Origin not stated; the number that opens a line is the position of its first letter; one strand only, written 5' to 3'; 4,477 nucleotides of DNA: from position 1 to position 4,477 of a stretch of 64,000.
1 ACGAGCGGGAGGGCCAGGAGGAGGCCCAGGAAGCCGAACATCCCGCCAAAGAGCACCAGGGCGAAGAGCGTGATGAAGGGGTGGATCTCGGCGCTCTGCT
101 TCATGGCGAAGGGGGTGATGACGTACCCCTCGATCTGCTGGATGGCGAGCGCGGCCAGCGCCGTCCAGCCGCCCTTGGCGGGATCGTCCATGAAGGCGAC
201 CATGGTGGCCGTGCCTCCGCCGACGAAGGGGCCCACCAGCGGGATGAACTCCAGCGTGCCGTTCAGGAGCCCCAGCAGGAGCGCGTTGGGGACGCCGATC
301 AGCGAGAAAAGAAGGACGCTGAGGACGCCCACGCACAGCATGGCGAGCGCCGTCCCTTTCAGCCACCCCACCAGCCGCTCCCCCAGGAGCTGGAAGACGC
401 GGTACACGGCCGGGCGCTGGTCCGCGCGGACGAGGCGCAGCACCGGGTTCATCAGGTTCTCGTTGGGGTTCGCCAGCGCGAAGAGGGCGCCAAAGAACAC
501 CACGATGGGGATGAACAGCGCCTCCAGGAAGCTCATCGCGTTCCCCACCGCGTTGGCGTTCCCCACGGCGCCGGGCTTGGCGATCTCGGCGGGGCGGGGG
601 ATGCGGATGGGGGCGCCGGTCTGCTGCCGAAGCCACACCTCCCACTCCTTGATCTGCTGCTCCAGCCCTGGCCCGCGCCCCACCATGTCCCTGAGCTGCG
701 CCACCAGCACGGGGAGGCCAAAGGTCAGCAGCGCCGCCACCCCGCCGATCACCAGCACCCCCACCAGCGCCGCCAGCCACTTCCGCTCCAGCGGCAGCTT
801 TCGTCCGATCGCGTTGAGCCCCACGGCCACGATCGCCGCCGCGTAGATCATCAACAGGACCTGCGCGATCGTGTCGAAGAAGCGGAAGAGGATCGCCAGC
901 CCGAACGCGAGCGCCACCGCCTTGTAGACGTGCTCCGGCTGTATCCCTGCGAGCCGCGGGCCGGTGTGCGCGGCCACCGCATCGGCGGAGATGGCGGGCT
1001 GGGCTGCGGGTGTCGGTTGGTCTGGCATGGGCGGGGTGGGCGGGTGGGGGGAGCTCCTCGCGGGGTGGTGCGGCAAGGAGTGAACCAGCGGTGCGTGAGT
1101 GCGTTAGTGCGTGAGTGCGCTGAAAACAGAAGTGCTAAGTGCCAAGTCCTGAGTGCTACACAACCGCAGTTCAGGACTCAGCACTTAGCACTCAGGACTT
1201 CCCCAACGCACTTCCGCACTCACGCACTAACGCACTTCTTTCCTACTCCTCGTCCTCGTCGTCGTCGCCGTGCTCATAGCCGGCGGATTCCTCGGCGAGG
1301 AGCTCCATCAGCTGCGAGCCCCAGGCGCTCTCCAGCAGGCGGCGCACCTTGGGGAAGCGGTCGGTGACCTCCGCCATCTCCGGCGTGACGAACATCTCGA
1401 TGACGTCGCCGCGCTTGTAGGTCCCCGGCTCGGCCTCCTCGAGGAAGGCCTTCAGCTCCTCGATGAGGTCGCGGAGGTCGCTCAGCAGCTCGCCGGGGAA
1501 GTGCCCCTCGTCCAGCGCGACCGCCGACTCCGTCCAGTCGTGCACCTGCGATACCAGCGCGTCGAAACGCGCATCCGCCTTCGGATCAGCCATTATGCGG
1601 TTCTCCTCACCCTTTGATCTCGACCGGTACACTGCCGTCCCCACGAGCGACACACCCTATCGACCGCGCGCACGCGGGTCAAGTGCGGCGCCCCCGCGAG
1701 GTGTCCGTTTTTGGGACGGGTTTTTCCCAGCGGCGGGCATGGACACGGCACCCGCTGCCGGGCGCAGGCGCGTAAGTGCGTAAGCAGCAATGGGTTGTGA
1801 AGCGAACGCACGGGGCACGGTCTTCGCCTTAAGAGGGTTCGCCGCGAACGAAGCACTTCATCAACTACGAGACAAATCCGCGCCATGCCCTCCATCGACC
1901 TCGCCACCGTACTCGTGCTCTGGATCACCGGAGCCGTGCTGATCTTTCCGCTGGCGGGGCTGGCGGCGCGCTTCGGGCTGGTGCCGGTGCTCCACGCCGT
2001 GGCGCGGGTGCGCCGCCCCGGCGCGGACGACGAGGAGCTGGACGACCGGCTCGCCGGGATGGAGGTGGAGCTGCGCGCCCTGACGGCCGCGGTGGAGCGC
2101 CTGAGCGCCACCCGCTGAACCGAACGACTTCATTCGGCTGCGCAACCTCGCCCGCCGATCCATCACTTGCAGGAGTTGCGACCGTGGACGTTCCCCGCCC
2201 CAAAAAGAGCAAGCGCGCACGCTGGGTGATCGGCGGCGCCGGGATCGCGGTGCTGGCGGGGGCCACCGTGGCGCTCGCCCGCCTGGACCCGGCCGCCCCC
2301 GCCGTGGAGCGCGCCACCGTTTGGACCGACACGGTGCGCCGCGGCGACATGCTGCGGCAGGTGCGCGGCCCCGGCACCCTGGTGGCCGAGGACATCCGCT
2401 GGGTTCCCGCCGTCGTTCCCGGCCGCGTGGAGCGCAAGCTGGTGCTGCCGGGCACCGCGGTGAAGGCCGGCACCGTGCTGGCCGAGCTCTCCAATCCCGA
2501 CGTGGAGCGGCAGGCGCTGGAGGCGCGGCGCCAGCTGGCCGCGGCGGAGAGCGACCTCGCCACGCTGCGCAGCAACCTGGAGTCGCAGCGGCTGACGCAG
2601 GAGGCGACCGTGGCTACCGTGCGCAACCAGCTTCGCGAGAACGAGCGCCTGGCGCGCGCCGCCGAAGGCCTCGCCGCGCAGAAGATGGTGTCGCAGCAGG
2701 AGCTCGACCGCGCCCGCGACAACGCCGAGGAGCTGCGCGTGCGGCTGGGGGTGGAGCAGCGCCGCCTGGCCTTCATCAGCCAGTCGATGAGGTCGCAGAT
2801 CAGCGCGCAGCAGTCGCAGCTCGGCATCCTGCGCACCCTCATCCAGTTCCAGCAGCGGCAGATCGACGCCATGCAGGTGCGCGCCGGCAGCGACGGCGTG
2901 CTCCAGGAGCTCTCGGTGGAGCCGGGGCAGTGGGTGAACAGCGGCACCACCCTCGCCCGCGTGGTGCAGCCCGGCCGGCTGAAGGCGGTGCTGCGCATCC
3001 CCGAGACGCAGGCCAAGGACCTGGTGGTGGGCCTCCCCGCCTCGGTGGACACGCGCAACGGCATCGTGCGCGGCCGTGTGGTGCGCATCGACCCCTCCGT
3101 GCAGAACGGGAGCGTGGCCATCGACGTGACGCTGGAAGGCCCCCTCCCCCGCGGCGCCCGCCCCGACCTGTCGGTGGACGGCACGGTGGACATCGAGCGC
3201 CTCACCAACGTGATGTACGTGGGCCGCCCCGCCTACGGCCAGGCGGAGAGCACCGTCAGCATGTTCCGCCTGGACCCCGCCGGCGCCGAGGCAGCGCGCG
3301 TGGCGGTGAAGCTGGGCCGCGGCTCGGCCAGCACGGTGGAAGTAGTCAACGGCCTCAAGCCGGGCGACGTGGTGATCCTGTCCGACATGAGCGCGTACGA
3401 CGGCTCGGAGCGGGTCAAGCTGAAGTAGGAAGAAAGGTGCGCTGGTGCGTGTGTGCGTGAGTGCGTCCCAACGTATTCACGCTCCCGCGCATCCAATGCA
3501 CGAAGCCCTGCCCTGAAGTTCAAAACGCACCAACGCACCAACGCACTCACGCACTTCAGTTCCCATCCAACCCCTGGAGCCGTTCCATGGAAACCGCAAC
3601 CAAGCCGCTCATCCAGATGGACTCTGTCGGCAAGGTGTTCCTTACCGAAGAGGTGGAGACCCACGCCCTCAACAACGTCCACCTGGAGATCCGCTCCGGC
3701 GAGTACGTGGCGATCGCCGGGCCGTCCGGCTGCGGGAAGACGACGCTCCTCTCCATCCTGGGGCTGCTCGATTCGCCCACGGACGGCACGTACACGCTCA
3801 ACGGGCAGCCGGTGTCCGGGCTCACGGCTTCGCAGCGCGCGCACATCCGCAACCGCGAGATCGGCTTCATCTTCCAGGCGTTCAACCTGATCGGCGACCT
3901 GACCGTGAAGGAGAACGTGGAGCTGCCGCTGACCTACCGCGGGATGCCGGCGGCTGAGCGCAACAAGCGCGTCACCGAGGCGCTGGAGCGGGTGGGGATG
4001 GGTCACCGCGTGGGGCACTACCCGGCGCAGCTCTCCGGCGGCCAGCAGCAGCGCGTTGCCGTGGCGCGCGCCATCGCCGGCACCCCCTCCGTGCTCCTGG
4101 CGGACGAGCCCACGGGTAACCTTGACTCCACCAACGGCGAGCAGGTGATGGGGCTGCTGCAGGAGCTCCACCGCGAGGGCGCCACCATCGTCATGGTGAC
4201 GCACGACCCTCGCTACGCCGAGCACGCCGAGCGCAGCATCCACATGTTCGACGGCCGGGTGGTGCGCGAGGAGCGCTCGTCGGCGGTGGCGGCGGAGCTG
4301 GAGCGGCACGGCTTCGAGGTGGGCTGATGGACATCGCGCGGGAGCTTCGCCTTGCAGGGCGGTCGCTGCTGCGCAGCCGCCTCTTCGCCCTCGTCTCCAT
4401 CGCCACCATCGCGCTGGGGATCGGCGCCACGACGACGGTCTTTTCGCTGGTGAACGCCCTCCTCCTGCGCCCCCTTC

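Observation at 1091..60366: Dispersed 8-nt tandem arrays (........)n occur as long-range inverted pairs that bracket whole intergenic spacers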

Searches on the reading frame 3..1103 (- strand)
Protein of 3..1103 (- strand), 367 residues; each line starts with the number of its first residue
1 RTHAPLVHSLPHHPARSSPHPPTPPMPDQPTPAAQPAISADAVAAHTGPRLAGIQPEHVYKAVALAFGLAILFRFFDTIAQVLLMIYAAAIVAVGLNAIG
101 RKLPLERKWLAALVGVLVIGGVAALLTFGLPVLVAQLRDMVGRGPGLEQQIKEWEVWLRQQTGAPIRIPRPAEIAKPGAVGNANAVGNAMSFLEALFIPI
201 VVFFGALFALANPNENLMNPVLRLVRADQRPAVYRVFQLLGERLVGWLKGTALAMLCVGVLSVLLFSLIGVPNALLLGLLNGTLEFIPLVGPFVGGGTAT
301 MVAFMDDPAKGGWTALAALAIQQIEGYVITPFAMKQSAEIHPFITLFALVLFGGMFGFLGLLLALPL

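Call 11: search_protein_families(library=pfam, proteins=[window:3-1103:-])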
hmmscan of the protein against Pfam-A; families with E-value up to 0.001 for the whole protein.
window:3-1103:- (367 aa): 1 family
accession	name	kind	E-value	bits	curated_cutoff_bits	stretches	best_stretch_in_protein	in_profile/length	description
PF01594.21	AI-2E_transport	-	3.3e-40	138.7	34.3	1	69-367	11-315/327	AI-2E family transporter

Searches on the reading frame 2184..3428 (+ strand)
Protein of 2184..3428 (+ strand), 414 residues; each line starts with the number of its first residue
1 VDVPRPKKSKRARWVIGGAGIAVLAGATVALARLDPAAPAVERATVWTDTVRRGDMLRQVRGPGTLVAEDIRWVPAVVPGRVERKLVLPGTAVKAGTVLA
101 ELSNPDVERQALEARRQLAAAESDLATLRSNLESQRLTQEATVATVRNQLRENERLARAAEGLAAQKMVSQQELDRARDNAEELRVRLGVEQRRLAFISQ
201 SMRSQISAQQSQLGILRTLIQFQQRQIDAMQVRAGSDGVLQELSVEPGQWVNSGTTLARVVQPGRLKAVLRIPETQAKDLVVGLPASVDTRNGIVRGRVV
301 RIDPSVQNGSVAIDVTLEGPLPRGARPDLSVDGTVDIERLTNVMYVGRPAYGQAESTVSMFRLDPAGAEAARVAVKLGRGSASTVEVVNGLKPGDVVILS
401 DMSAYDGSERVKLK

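Call 11: search_protein_families(library=pfam, proteins=[window:2184-3428:+])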
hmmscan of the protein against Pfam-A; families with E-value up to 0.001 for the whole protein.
window:2184-3428:+ (414 aa): 4 families
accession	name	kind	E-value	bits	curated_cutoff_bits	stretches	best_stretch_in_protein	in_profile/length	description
PF13437.12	HlyD_3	-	3.1e-17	63.7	22.2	1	232-320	2-94/106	HlyD family secretion protein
PF16576.10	HlyD_D23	-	2.2e-10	40.6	30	1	70-314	18-196/214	Barrel-sandwich domain of CusB or HlyD membrane-fusion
PF00364.28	Biotin_lipoyl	-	0.00014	22.1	22.1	0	230-259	43-72/73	Biotin-requiring enzyme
PF13533.13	Biotin_lipoyl_2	-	0.00047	20.4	29.8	0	232-259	3-30/32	Biotin-lipoyl like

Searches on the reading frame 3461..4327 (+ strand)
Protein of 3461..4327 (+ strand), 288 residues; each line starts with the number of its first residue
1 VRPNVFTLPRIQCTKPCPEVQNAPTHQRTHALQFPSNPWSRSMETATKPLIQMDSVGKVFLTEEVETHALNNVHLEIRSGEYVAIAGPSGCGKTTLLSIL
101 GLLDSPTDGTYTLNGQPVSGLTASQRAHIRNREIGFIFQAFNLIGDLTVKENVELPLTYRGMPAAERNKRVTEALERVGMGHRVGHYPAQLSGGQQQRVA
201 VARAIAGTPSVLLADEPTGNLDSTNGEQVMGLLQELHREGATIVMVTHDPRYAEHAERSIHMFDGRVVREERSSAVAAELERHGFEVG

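Call 11: search_protein_families(library=pfam, proteins=[window:3461-4327:+])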
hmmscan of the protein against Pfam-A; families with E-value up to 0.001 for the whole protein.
window:3461-4327:+ (288 aa): 3 families
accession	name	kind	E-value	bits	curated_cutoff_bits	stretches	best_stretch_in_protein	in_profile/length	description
PF00005.33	ABC_tran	-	1.2e-35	123.5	25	1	70-218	1-136/137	ABC transporter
PF13304.12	AAA_21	-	8.1e-09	36.4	27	0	174-250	221-300/304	AAA domain, putative AbiEii toxin, Type IV TA system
PF02463.25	SMC_N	-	7.1e-06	26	40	1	82-264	26-213/220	RecF/RecN/SMC N terminal domain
